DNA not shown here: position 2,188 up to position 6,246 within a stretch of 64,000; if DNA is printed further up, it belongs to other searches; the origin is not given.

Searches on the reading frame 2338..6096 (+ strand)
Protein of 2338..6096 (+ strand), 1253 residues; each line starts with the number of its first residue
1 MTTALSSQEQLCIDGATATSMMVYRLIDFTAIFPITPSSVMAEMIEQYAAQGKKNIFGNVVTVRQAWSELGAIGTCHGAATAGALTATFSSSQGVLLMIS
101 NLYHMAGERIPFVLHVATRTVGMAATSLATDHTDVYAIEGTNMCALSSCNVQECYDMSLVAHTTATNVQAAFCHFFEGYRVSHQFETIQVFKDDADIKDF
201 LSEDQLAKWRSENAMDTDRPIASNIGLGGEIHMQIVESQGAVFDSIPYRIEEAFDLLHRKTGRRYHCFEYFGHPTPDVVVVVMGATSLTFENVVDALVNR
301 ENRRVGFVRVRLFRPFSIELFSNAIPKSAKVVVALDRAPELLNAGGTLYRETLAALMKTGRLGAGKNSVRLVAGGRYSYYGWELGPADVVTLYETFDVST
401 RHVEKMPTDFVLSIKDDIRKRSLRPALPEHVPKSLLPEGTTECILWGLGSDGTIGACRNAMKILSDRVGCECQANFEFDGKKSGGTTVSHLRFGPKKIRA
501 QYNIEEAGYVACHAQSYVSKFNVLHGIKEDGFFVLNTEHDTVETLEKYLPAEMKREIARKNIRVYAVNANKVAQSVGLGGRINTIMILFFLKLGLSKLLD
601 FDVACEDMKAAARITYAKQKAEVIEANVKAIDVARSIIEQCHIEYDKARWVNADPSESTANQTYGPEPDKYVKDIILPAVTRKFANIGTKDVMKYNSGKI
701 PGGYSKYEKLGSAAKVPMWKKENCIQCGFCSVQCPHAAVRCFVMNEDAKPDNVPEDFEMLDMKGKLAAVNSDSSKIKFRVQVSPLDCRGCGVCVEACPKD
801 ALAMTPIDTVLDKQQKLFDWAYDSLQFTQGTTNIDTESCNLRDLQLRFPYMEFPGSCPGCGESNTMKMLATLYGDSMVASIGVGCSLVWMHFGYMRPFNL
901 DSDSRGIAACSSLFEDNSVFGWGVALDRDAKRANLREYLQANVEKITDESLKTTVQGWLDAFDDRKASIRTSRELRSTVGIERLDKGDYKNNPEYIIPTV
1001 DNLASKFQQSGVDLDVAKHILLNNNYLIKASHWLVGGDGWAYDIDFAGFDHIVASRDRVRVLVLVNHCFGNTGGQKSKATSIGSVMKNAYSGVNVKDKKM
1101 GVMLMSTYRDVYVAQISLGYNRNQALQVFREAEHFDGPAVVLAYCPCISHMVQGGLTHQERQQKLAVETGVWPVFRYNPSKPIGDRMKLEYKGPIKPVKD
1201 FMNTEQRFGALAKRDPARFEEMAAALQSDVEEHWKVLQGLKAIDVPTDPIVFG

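Call 89: search_protein_families(library=pfam, proteins=[window:2338-6096:+], max_evalue=0.001)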
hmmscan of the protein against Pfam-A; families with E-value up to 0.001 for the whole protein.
window:2338-6096:+ (1253 aa): 15 families
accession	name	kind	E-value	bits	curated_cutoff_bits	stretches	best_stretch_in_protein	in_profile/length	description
PF01855.24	POR_N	-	1.8e-74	250.8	27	1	26-254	6-230/231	Pyruvate flavodoxin/ferredoxin oxidoreductase, thiamine diP-bdg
PF01558.24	POR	-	6.5e-36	124.5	27.4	1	449-635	1-172/173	Pyruvate ferredoxin/flavodoxin oxidoreductase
PF17147.9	PFOR_II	-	6.5e-10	39.7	27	1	277-359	2-81/102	Pyruvate:ferredoxin oxidoreductase core domain II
PF00037.32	Fer4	-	1.8e-08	34.3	21.1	1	781-802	2-23/24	4Fe-4S binding domain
PF12838.12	Fer4_7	-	2.4e-08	34.8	27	1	723-801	1-52/52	4Fe-4S dicluster domain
PF12837.12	Fer4_6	-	9.4e-07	28.9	25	0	719-738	4-23/24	4Fe-4S binding domain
PF13183.11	Fer4_8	-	1.8e-06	28.8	27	1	722-800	3-67/68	4Fe-4S dicluster domain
PF13237.11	Fer4_10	-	2.8e-06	27.6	25.5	1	721-798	6-53/53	4Fe-4S dicluster domain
PF12797.12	Fer4_2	-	2.9e-06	27.3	24.5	0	716-735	2-21/22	4Fe-4S binding domain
PF13187.11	Fer4_9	-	5.4e-06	26.8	27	1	723-801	1-51/52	4Fe-4S dicluster domain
PF14697.11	Fer4_21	-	5.9e-06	26.8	35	0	720-748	4-32/59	4Fe-4S dicluster domain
PF13484.11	Fer4_16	-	3.9e-05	24.8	30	0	787-817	2-30/66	4Fe-4S double cluster binding domain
PF25160.1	LdpA_Fe-S-bd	-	0.00038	20.6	27.6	0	781-804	22-45/49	LdpA Fe-S cluster-binding domain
PF02775.26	TPP_enzyme_C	-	0.00044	20.5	21.9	0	1032-1141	49-149/151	Thiamine pyrophosphate enzyme, C-terminal TPP binding domain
PF12800.12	Fer4_4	-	0.00051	20.6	24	0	786-799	3-16/17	4Fe-4S binding domain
